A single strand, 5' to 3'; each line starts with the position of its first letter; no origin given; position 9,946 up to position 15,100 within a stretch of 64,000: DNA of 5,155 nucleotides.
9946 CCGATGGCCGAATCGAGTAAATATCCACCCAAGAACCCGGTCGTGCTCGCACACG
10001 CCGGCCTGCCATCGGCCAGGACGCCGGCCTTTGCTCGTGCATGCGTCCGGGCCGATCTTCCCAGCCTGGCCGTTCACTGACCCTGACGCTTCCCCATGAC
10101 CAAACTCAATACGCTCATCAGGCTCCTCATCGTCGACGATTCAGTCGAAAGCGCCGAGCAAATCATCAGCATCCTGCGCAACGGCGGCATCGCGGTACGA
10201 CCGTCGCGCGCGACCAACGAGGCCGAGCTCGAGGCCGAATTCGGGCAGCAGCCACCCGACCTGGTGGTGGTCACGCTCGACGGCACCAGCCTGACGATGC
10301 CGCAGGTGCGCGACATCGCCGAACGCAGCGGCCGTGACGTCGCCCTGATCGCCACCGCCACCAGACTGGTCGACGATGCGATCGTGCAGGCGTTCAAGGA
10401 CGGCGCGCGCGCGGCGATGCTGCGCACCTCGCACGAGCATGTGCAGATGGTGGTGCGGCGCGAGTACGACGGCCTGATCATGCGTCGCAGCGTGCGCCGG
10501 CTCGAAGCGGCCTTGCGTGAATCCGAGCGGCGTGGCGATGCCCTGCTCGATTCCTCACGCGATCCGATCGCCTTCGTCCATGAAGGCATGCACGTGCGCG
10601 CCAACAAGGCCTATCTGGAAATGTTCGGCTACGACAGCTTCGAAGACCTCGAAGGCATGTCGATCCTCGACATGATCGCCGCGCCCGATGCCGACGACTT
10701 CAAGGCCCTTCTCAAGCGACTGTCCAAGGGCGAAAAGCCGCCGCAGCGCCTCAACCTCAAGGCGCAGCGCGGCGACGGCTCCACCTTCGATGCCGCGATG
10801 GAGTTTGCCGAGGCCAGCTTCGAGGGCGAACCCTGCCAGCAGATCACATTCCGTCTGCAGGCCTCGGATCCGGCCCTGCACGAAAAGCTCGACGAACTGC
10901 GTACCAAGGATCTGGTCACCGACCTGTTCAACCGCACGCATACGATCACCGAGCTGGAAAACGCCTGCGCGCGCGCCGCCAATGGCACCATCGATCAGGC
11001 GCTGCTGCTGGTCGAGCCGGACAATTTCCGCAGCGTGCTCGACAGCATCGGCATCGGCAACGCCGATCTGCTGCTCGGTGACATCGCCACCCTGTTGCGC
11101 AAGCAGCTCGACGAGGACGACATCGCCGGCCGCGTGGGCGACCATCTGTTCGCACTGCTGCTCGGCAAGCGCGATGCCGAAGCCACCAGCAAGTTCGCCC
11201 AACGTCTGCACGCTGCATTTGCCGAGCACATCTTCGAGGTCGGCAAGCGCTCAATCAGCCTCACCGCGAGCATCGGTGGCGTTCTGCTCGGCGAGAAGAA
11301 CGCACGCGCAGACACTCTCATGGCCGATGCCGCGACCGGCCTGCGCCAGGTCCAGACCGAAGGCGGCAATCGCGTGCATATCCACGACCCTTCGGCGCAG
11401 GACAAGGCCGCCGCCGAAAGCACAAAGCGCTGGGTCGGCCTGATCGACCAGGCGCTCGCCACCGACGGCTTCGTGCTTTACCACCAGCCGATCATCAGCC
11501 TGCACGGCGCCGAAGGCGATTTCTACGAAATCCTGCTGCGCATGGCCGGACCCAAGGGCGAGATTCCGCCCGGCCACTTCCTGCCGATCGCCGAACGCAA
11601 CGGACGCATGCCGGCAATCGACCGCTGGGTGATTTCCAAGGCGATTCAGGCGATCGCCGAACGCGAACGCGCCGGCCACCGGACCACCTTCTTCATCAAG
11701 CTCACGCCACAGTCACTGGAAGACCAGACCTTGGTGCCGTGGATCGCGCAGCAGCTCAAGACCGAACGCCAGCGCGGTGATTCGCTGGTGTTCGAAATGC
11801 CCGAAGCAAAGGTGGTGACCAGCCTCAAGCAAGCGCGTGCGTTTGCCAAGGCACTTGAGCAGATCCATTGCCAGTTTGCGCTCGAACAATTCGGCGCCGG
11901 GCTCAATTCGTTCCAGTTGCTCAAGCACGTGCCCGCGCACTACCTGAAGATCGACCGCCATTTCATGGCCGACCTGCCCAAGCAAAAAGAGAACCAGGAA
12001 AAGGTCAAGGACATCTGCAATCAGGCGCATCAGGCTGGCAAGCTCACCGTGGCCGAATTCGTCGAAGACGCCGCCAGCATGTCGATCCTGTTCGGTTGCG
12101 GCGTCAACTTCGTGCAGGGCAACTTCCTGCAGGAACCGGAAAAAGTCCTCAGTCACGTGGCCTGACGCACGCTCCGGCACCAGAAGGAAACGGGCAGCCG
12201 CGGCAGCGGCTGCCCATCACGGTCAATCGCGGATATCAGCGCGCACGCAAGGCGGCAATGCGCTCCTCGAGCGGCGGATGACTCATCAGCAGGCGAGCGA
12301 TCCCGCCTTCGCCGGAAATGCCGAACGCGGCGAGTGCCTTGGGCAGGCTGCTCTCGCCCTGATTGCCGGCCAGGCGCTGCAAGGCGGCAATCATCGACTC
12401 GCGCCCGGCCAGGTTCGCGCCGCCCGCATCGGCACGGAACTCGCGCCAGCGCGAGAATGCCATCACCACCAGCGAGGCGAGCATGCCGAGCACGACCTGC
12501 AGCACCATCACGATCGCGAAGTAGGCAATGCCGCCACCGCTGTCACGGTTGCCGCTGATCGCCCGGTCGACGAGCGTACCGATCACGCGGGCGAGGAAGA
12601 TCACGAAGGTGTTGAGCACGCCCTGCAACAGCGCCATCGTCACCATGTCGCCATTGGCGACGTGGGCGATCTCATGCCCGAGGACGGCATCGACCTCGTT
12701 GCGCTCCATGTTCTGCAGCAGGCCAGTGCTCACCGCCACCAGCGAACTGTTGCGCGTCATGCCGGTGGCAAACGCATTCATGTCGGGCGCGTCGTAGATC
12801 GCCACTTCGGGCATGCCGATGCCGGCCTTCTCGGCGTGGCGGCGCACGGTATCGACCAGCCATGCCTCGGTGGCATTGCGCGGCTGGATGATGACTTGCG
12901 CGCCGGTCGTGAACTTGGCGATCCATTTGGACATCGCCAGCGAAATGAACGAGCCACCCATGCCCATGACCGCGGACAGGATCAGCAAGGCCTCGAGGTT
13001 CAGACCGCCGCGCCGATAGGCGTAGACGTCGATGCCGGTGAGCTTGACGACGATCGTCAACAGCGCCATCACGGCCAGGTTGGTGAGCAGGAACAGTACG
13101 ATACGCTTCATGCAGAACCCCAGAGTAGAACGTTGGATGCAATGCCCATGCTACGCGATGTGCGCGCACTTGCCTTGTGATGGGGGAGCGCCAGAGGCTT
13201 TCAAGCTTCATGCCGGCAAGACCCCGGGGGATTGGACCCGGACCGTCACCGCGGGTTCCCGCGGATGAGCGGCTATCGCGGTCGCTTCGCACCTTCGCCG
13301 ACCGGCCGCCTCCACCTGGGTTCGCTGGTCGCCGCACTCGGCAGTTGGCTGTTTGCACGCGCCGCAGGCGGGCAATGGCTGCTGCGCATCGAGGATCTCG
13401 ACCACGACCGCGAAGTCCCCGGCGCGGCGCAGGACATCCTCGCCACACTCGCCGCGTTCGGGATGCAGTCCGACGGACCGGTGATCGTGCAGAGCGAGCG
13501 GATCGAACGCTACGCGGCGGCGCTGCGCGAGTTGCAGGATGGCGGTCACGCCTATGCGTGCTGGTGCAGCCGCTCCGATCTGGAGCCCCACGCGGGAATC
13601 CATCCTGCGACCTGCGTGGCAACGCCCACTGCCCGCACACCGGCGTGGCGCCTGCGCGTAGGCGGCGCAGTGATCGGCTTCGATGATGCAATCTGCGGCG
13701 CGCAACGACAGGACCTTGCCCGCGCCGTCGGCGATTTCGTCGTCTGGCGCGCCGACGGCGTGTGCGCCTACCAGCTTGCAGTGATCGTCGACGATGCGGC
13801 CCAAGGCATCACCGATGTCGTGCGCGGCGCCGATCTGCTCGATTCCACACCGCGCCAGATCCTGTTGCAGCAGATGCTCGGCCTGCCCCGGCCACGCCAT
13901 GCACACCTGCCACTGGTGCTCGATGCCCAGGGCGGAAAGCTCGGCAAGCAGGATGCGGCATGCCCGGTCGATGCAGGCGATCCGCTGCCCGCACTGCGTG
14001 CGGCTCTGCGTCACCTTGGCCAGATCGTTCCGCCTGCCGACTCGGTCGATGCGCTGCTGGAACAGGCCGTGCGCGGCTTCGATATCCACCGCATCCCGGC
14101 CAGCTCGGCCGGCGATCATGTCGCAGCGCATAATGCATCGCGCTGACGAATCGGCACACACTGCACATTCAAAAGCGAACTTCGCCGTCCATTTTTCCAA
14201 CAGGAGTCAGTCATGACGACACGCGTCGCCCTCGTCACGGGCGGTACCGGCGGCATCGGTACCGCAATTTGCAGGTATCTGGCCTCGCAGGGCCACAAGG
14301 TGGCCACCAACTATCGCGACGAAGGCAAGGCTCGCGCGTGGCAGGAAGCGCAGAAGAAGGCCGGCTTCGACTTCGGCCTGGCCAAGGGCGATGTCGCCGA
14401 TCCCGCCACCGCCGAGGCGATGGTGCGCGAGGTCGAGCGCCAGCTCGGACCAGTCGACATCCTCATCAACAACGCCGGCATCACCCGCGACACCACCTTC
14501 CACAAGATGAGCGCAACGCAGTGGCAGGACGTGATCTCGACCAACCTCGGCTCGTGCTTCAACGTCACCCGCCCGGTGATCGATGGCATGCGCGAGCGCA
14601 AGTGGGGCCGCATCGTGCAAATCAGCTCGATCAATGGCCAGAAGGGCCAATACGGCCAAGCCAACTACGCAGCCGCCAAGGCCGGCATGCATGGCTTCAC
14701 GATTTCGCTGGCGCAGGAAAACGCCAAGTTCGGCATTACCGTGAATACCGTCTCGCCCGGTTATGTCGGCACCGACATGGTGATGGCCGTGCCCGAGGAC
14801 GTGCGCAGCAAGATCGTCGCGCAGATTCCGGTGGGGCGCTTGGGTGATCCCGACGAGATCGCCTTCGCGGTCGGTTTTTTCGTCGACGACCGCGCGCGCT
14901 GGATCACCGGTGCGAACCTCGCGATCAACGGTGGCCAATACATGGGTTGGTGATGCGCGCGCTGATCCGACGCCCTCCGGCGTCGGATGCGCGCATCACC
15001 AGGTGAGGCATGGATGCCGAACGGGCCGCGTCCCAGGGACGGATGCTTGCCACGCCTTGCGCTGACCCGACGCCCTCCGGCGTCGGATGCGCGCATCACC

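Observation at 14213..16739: Two PhaB paralogs flank phaR with opposite cofactor fingerprints (NADPH vs NADH)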

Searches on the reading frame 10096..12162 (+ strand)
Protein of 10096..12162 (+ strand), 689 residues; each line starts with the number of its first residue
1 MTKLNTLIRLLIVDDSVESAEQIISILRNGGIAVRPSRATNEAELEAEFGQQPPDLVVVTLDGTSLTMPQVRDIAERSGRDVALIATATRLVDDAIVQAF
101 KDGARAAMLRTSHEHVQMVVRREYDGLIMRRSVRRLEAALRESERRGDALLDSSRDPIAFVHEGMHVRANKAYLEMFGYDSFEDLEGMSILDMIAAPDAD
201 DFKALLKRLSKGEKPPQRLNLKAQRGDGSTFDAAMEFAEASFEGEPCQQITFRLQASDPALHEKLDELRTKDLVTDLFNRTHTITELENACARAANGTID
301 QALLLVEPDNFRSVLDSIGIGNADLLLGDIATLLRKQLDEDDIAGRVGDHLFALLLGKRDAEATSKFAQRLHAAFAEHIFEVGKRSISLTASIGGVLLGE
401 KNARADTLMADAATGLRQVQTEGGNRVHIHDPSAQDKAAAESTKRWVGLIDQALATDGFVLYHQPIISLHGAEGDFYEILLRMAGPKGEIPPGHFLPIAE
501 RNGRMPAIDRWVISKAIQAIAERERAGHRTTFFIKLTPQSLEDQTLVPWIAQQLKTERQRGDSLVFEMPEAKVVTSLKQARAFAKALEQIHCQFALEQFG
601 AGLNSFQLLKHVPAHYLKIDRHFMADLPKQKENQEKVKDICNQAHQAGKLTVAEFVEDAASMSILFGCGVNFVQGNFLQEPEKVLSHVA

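Call 76: search_protein_families(library=pfam, proteins=[window:10096-12162:+], max_evalue=0.00001)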
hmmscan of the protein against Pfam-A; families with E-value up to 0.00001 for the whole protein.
window:10096-12162:+ (689 aa): 4 families
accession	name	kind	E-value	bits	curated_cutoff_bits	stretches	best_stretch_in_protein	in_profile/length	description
PF00563.25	EAL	-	4e-58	197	31.3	1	450-681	4-236/236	EAL domain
PF00990.26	GGDEF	-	9.6e-22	77.9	23.8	1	272-426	4-161/161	Diguanylate cyclase, GGDEF domain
PF00989.32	PAS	-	1.4e-06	28.8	22.6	1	146-235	2-91/113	PAS fold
PF13426.13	PAS_9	-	2.1e-06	28.4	27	1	156-235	2-79/103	PAS domain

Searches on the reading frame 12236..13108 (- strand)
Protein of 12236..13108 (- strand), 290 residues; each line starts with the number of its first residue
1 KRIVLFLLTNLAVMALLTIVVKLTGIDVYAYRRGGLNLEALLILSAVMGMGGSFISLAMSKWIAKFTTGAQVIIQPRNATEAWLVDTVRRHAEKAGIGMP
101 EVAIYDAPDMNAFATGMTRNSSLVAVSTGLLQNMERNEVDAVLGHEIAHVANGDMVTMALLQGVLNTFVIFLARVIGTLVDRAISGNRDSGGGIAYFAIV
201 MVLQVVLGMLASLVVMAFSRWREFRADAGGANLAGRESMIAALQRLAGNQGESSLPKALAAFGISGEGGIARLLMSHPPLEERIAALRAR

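Call 76: search_protein_families(library=pfam, proteins=[window:12236-13108:-], max_evalue=0.00001)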
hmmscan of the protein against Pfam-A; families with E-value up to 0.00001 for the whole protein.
window:12236-13108:- (290 aa): 1 family
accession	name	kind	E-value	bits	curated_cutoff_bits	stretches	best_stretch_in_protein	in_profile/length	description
PF01435.24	Peptidase_M48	-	1.6e-40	139.4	20.3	1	79-290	2-185/186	Peptidase family M48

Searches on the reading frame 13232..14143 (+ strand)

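Call 76: search_protein_families(library=pfam, proteins=[window:13232-14143:+], max_evalue=0.00001)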
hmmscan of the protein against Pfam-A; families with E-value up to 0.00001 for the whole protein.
window:13232-14143:+ (304 aa): 1 family
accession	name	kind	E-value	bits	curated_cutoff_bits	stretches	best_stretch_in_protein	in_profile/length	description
PF00749.27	tRNA-synt_1c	-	1.1e-42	146.5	23.4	2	16-120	3-107/314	tRNA synthetases class I (E and Q), catalytic domain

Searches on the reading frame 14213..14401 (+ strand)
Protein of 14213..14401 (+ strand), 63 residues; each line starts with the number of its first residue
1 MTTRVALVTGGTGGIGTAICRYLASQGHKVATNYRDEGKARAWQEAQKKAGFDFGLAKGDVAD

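Call 70: search_solved_structures(query=window:14213-14401:+, max_evalue=0.01, show_alignments=0)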
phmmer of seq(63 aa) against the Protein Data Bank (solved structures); distinct sequences matched with E-value up to 0.01: 170 (the best 60 are shown).
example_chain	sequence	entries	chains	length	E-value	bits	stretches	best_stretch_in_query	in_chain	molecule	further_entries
4n5l_A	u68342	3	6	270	1.2e-12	50.6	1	1-63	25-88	Acetoacetyl-CoA reductase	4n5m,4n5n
3vzr_B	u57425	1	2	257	2.2e-12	49.7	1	2-63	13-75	Acetoacetyl-CoA reductase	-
3vzq_A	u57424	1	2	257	2.9e-12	49.3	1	2-63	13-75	Acetoacetyl-CoA reductase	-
3vzp_A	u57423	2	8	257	3.3e-12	49.2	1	2-63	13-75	Acetoacetyl-CoA reductase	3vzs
3ezl_A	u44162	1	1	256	1.7e-10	43.8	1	1-63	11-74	Acetoacetyl-CoA reductase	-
5vml_A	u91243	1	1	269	2e-10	43.5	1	1-63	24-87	Acetoacetyl-CoA reductase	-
5ovj_A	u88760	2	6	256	3.3e-08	36.6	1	3-38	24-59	3-oxoacyl-[acyl-carrier-protein] reductase FabG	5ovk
5ovl_A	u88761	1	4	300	4.7e-08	36.1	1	3-38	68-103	3-oxoacyl-[acyl-carrier-protein] reductase FabG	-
8hjw_A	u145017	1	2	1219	9.3e-08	35.2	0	4-44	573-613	Short-chain dehydrogenase/reductase SDR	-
1uzl_A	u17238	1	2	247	4.8e-07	32.9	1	3-40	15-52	3-OXOACYL-[ACYL-CARRIER PROTEIN] REDUCTASE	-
1uzm_A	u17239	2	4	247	7e-07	32.4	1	3-40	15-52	3-OXOACYL-[ACYL-CARRIER PROTEIN] REDUCTASE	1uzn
2ntn_A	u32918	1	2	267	8.1e-07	32.2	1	3-40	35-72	3-oxoacyl-[acyl-carrier-protein] reductase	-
9cly_A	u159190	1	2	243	1.3e-06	31.6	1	4-49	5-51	CylG protein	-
4k6c_A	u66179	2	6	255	1.5e-06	31.4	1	1-63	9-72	Acetoacetyl-CoA reductase | Putative Acetoacetyl-CoA reductase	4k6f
3gk3_A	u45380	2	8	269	2.7e-06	30.6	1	3-63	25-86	Acetoacetyl-CoA reductase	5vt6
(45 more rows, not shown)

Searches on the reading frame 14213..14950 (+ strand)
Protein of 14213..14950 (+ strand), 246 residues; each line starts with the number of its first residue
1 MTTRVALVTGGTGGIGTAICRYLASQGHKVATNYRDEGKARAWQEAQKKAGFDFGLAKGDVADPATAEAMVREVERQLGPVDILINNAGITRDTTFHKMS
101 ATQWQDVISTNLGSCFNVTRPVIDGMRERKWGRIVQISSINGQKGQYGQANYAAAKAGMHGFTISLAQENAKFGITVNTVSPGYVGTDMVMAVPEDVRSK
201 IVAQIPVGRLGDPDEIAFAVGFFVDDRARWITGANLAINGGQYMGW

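Call 3: search_protein_families(library=ncbifam, proteins=[window:14213-14950:+])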
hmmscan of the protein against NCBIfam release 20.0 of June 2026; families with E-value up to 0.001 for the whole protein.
window:14213-14950:+ (246 aa): 231 families (the best 25 are shown)
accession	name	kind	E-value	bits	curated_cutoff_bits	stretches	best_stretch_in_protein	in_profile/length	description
TIGR01829.1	AcAcCoA_reduct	subfamily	1.7e-114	381.5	302.1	1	4-244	1-242/242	acetoacetyl-CoA reductase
NF009464.0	PRK12824.1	subfamily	9.5e-92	307.1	269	1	3-244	2-244/245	3-oxoacyl-ACP reductase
NF009548.0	PRK12938.1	equivalog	5.5e-90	301.4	472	1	1-245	1-246/246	3-ketoacyl-ACP reductase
TIGR01830.1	3oxo_ACP_reduc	equivalog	1.9e-79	266.8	297.75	1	6-241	1-237/239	3-oxoacyl-[acyl-carrier-protein] reductase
NF009466.0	PRK12826.1-2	subfamily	2.1e-77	259.9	222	1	2-244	2-246/248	3-oxoacyl-ACP reductase FabG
NF004197.0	PRK05653.1-1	equivalog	4.4e-75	252.5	332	1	3-244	7-248/249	3-oxoacyl-ACP reductase FabG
NF009546.0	PRK12935.1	equivalog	5.5e-74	248.8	418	1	3-244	6-247/247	acetoacetyl-CoA reductase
NF004198.0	PRK05653.1-3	equivalog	7e-70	235.3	296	1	3-244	7-248/248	3-oxoacyl-ACP reductase FabG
NF004200.0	PRK05653.1-5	equivalog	1.7e-65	220.9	273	1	3-241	2-240/242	3-oxoacyl-ACP reductase FabG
NF004199.0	PRK05653.1-4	equivalog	2.1e-64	217.5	301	1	2-244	4-247/247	3-oxoacyl-ACP reductase FabG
NF053542.1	FlxB_rubin_SDR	equivalog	2.4e-63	214.1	340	1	5-241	2-238/239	flexirubin biosynthesis SDR family reductase FlxB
NF042966.1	AcAcCoAred_PhaB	equivalog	1.1e-62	211.7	436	1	3-242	8-238/240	acetoacetyl-CoA reductase PhaB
NF040605.2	mycolic_FabG1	exception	3.2e-59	200.6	420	1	4-245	2-232/233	3-oxoacyl-ACP reductase FabG1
NF009468.0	PRK12826.1-4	equivalog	9e-59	199.2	318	1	2-243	6-248/256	SDR family oxidoreductase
NF047420.2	EF_P_mod_YmfI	equivalog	2.9e-58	197.4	238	1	6-242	2-235/236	elongation factor P 5-aminopentanone reductase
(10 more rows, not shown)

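Call 4: search_protein_families(library=pfam, proteins=[window:14213-14950:+])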
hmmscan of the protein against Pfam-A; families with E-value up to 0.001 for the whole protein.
window:14213-14950:+ (246 aa): 7 families
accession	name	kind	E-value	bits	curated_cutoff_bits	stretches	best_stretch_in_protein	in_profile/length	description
PF00106.31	adh_short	-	1e-60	205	26.6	1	4-196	1-193/195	short chain dehydrogenase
PF13561.12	adh_short_C2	-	2.9e-57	194.4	27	1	13-241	6-234/236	Enoyl-(Acyl carrier protein) reductase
PF08659.16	KR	-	1.9e-23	83.8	22.6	1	6-170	3-167/180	KR domain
PF01370.27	Epimerase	-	5.6e-11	42.8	20.9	1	6-204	1-196/240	NAD dependent epimerase/dehydratase family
PF16363.11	GDP_Man_Dehyd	-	1.8e-07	31.4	27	1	7-75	1-75/332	GDP-mannose 4,6 dehydratase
PF13460.12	NAD_binding_10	-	4.4e-07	30.4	27.2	1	10-151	1-113/184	NAD(P)H-binding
PF05368.20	NmrA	-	1.3e-05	25.4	27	1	5-75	4-71/298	NmrA-like family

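Call 7: search_solved_structures(query=window:14213-14950:+, show_alignments=2, max_evalue=1e-40)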
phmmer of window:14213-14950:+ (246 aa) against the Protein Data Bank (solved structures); distinct sequences matched with E-value up to 1e-40: 72 (the best 60 are shown).
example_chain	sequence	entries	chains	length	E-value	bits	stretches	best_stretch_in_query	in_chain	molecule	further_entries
4n5l_A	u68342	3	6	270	3.3e-83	282.2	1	1-245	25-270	Acetoacetyl-CoA reductase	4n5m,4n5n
3ezl_A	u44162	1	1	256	3.3e-83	282.2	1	1-245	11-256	Acetoacetyl-CoA reductase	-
5vml_A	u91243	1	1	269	4e-83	282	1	1-245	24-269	Acetoacetyl-CoA reductase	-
3vzr_B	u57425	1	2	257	5.3e-83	281.6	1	2-245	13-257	Acetoacetyl-CoA reductase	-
3vzq_A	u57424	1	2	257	6.7e-83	281.2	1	2-245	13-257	Acetoacetyl-CoA reductase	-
3vzp_A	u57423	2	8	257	7.7e-83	281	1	2-245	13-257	Acetoacetyl-CoA reductase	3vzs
4k6c_A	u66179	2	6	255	4.1e-81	275.4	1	1-244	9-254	Acetoacetyl-CoA reductase | Putative Acetoacetyl-CoA reductase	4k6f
3gk3_A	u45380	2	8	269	5.6e-76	258.6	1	3-244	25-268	Acetoacetyl-CoA reductase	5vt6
4kms_A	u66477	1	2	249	7.1e-67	228.7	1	4-244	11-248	Acetoacetyl-CoA reductase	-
4wjz_A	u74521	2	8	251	1.2e-62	214.9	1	4-244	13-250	3-oxoacyl-[acyl-carrier-protein] reductase FabG | 3-oxoacyl-[acyl-carrier protein] reductase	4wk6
3op4_A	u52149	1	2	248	1.8e-62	214.3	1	4-244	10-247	3-oxoacyl-[acyl-carrier protein] reductase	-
3rro_A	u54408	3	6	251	1.9e-62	214.2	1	4-244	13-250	3-ketoacyl-(acyl-carrier-protein) reductase | 3-oxoacyl-[acyl-carrier protein] reductase | 3-oxoacyl-[acyl-carrier-protein] reductase FabG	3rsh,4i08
1i01_A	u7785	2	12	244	2.5e-62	213.9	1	4-244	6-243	BETA-KETOACYL [ACP] REDUCTASE | 3-oxoacyl-[acyl-carrier protein] reductase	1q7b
3tzc_A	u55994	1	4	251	6.7e-62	212.5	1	4-244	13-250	3-oxoacyl-[acyl-carrier protein] reductase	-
1q7c_A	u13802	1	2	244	8.8e-62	212.1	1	4-244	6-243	3-oxoacyl-[acyl-carrier protein] reductase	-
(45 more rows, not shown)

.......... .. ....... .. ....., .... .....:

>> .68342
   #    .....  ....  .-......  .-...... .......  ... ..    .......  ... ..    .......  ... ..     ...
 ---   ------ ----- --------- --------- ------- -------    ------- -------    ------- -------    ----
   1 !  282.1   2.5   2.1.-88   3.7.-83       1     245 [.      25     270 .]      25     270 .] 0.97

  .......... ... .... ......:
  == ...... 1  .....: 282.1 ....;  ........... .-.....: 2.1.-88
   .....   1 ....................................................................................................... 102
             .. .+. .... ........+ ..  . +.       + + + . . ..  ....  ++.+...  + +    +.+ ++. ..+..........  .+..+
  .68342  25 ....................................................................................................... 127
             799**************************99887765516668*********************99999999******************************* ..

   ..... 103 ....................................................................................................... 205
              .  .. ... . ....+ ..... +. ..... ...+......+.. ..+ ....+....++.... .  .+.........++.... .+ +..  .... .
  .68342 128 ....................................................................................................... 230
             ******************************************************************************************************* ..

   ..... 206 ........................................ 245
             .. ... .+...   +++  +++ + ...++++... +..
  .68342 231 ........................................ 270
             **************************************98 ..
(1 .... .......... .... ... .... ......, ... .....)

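Call 75: predict_structure(alignment_id=A2)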
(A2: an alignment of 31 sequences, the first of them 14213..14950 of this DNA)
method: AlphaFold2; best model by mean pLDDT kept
length: 246 residues; sequences in the alignment: 31
mean_pLDDT: 80.4   pTM: 0.84
mean pLDDT of the five models: 80.4, 76.9, 76.7, 73.2, 72.1
residues with pLDDT >= 90: 96; 70-90: 94; 50-70: 34; < 50: 22
segments of 3 or more residues with pLDDT < 50: 140-146, 234-246
pLDDT, mean of each block of 10 residues (from residue 1): 90 91 97 93 97 96 92 97 82 62 78 83 91 81 49 63 64 84 79 87 82 91 85 45 30
secondary structure, 60 per line:
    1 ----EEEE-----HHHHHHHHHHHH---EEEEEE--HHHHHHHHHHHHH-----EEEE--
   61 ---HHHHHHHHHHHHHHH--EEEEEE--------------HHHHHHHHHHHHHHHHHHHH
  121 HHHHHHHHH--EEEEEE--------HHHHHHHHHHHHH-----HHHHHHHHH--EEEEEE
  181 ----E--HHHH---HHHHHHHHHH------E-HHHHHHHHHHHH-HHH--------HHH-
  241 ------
elements in order: E5-8 H14-25 E29-34 H37-49 E55-58 H64-78 E81-86 H101-129 E132-137 H146-158 H164-172 E175-180 H188-191 H195-204 H213-224
